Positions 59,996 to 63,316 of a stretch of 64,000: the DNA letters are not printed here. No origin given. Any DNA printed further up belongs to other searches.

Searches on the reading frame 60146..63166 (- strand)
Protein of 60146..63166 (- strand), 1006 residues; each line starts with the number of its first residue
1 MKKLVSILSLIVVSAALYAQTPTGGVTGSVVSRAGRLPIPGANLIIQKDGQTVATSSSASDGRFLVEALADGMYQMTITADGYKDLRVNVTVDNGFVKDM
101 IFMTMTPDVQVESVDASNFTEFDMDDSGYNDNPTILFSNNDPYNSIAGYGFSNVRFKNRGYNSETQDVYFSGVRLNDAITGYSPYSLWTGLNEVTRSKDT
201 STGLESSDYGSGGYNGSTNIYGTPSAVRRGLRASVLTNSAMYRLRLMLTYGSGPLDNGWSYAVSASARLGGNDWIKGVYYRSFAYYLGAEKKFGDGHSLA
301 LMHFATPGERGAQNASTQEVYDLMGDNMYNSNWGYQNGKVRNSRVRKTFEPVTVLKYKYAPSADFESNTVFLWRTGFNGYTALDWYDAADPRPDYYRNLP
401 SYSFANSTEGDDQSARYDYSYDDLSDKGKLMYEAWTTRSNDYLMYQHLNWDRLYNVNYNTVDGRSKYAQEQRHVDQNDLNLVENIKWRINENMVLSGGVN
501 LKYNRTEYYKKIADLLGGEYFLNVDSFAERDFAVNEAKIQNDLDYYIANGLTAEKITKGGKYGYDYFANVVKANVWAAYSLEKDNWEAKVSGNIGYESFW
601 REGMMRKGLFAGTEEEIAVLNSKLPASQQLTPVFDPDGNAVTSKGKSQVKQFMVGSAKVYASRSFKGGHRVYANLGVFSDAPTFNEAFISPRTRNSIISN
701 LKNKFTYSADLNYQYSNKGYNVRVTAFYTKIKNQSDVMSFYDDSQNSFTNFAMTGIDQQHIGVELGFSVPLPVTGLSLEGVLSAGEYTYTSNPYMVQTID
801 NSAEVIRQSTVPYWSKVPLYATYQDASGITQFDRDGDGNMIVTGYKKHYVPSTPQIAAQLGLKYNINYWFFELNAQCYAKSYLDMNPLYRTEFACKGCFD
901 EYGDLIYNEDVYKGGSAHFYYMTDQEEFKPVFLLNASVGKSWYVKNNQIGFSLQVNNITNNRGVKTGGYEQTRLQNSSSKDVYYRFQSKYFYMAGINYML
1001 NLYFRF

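Call 11: search_protein_families(library=pfam, proteins=[window:60146-63166:-], max_evalue=0.001)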
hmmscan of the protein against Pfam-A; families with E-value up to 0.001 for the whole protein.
window:60146-63166:- (1006 aa): 2 families
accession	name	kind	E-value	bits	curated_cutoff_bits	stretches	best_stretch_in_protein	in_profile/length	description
PF13620.12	CarboxypepD_reg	-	6.7e-12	46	32.3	1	26-99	2-76/82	Carboxypeptidase regulatory-like domain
PF13715.12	CarbopepD_reg_2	-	4.2e-09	36.7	32.2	1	26-114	1-86/88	CarboxypepD_reg-like domain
